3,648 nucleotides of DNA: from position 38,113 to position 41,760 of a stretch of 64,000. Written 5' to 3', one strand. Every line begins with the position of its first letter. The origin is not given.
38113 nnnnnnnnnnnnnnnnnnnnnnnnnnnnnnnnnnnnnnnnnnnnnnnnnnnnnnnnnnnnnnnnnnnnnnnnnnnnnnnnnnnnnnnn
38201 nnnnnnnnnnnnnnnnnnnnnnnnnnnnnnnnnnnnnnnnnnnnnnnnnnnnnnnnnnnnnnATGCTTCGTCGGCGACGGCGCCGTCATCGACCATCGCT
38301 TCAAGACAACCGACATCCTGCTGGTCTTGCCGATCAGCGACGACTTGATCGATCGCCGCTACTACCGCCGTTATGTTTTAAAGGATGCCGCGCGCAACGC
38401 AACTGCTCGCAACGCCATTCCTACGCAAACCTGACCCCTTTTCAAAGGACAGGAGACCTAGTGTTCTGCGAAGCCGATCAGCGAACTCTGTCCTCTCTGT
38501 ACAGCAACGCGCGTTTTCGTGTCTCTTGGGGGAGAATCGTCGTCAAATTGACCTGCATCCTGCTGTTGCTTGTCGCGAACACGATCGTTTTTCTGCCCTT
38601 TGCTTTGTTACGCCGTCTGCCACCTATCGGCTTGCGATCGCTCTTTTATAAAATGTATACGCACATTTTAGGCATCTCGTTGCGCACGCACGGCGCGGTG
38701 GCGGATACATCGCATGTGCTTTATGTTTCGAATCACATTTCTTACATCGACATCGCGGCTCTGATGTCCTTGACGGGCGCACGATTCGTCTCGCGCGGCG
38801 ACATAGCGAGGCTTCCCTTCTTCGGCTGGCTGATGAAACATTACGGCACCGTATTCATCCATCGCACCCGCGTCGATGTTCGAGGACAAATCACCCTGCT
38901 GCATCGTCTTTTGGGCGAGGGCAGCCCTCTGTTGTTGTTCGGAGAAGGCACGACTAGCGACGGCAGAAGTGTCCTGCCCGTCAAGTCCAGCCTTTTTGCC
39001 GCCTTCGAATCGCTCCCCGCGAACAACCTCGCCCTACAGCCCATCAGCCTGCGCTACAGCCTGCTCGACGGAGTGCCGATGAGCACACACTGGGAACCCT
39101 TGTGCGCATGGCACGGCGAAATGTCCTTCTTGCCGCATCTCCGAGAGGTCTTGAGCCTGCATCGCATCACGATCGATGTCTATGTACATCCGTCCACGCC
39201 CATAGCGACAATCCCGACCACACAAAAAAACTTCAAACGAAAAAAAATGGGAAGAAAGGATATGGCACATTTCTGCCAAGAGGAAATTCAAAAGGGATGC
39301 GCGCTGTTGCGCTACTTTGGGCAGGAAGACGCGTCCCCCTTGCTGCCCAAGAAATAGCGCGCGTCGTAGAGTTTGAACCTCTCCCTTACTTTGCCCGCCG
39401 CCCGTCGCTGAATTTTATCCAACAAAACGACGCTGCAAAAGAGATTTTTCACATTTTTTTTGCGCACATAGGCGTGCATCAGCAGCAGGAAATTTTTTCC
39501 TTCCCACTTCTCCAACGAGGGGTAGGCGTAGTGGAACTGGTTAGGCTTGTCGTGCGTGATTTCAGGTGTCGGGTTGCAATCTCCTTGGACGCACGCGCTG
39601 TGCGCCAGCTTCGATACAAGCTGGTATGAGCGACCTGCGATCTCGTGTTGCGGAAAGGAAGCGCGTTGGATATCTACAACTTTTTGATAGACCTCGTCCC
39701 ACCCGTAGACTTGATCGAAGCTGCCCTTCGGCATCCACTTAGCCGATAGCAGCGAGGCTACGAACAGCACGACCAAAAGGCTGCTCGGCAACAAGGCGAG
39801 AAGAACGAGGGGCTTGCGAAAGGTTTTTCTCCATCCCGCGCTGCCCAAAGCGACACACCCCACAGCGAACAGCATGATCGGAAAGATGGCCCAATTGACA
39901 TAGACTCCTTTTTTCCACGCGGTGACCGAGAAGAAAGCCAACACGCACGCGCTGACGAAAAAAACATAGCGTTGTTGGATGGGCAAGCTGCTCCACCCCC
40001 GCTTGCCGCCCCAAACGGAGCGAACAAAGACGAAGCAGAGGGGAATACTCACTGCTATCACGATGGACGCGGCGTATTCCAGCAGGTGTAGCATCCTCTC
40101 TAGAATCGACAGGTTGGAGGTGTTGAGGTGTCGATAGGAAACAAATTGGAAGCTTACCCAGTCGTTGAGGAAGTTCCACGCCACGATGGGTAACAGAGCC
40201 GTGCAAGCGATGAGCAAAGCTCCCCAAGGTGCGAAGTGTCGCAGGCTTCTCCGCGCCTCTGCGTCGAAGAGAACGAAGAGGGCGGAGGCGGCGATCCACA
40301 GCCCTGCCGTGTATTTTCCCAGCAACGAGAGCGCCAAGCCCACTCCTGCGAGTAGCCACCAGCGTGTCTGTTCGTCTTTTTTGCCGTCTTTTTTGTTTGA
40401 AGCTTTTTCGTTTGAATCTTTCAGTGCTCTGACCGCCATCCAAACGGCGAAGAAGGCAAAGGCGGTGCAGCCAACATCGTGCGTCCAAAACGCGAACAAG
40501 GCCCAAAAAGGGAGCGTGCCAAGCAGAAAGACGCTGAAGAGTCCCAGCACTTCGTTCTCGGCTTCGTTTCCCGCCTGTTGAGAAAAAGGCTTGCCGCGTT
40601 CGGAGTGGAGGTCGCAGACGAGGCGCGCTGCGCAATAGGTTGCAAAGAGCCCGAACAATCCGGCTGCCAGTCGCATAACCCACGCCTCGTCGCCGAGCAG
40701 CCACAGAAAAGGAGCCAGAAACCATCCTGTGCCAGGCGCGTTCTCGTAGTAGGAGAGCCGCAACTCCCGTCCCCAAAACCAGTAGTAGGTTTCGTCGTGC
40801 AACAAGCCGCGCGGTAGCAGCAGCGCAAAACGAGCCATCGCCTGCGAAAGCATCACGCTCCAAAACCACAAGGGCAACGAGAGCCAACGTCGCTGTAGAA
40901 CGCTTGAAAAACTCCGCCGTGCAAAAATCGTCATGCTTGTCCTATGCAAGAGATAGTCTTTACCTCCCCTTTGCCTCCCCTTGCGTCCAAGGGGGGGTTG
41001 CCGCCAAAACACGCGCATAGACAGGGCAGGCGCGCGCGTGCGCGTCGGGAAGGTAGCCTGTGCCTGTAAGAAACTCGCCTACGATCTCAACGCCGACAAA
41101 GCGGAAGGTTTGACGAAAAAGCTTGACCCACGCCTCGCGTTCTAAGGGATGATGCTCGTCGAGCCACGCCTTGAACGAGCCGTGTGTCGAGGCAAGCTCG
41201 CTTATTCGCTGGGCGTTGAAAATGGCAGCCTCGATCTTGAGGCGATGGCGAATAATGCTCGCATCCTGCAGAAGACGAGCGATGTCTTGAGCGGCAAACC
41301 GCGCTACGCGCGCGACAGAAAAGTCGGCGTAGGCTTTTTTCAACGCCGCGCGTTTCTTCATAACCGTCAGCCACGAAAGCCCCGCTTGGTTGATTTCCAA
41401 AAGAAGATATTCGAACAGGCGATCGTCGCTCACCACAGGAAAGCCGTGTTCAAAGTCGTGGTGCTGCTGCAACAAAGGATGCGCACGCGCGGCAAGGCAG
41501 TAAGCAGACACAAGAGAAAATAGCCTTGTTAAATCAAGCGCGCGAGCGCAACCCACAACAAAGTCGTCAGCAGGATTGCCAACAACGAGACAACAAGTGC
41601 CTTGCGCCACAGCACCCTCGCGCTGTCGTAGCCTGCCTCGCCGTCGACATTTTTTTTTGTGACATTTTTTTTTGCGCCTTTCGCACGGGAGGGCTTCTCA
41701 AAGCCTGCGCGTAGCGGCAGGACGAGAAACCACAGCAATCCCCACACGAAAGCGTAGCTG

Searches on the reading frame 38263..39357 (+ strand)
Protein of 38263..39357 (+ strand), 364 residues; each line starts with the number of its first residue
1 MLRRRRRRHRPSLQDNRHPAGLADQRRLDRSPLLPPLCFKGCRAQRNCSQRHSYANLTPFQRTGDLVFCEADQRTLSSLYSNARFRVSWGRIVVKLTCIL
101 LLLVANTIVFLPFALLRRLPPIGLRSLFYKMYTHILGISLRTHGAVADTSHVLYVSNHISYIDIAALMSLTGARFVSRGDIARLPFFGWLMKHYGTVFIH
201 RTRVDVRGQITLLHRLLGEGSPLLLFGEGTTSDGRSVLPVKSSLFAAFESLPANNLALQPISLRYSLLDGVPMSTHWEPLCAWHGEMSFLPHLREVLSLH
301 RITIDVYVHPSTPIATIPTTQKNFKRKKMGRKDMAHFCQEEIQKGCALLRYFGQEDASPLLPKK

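Call 9: search_protein_families(library=ncbifam, proteins=[window:38263-39357:+], max_evalue=0.001)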
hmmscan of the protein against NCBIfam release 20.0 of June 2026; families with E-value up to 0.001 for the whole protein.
window:38263-39357:+ (364 aa): 5 families
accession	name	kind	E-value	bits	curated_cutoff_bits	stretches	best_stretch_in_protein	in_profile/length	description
NF052553.1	LyOrLpactfOlsABRUA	equivalog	2.8e-44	151.3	300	1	91-329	6-243/263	lyso-ornithine lipid O-acyltransferase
NF052552.1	LyOrLpactfOlsARHOCB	equivalog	4.3e-36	124.3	300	1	92-345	30-267/271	lyso-ornithine lipid O-acyltransferase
TIGR00530.1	AGP_acyltrn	subfamily_domain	3.4e-16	59.2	102.95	1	145-246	11-115/130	1-acylglycerol-3-phosphate O-acyltransferase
NF006386.0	PRK08633.1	equivalog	5.9e-11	40.8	1221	1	100-232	391-523/1147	acyl-[ACP]--phospholipid O-acyltransferase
NF011593.0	PRK15018.1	equivalog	6.3e-05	22.8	501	1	145-247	60-166/245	1-acylglycerol-3-phosphate O-acyltransferase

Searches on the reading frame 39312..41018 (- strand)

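Call 7: search_protein_families(library=pfam, proteins=[window:39312-41018:-], max_evalue=0.001)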
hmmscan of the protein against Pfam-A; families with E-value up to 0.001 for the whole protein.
window:39312-41018:- (568 aa): 1 family
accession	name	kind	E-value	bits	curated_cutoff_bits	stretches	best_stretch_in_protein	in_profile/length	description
PF13231.12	PMT_2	-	1.3e-15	58.5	26.1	1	156-281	49-160/160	Dolichyl-phosphate-mannose-protein mannosyltransferase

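Call 9: search_protein_families(library=ncbifam, proteins=[window:39312-41018:-], max_evalue=0.001)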
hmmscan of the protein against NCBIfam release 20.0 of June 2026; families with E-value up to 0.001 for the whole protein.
window:39312-41018:- (568 aa): 1 family
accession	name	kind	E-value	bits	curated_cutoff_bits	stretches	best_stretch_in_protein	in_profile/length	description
TIGR04154.1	archaeo_STT3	subfamily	7.4e-05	21.3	450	1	150-302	117-276/831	oligosaccharyl transferase, archaeosortase A system-associated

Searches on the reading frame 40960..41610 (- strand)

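Call 9: search_protein_families(library=ncbifam, proteins=[window:40960-41610:-], max_evalue=0.001)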
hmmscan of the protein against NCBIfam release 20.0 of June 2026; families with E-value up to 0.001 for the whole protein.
window:40960-41610:- (216 aa): 2 families
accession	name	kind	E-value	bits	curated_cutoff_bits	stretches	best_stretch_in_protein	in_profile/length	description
TIGR00624.1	tag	subfamily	6.3e-32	110.7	232.5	1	38-143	3-108/179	DNA-3-methyladenine glycosylase I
NF007678.0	PRK10353.1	equivalog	2.9e-25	88.8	349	1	42-143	8-109/189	DNA-3-methyladenine glycosylase I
